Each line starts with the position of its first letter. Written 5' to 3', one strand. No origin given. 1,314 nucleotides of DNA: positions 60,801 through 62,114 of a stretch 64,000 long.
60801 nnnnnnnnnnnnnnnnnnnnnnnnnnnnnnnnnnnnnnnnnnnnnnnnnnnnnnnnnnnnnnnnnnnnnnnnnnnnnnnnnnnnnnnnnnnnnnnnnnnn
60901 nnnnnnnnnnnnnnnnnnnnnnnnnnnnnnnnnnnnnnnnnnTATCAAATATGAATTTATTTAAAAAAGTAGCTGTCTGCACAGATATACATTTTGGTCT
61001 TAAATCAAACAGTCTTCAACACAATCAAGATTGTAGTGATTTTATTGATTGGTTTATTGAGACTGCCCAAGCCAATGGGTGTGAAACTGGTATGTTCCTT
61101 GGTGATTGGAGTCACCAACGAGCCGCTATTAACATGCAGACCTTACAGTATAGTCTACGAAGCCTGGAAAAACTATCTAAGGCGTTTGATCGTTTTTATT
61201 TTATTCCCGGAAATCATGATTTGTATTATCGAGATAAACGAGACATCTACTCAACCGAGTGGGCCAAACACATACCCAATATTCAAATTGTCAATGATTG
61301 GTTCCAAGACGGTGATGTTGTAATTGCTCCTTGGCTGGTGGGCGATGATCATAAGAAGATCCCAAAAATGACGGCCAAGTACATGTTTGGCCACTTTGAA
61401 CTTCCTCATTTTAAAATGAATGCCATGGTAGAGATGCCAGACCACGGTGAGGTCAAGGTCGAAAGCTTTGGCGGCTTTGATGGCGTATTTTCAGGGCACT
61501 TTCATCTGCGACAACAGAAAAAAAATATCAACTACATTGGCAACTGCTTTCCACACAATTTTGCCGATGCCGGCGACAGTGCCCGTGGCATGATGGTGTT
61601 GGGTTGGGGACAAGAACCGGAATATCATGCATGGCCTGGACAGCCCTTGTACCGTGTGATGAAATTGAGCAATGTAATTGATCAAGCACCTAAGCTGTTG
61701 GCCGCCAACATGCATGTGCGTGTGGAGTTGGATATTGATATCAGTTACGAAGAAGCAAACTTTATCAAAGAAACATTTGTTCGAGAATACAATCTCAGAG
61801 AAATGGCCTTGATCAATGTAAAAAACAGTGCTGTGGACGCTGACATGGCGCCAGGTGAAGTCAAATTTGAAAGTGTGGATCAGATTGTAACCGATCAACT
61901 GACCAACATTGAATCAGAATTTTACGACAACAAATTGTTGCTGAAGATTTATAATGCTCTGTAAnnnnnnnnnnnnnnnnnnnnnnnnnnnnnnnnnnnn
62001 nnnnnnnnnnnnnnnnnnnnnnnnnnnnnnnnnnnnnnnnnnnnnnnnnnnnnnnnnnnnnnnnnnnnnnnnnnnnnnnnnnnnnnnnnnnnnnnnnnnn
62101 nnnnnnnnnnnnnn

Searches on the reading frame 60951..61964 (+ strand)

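Call 12: search_protein_families(library=pfam, proteins=[window:60951-61964:+], max_evalue=0.01)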
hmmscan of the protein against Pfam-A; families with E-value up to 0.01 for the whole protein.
window:60951-61964:+ (337 aa): 1 family
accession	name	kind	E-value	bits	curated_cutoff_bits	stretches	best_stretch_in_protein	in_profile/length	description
PF00149.33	Metallophos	-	8.1e-09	36.6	21.5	1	6-185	2-189/191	Calcineurin-like phosphoesterase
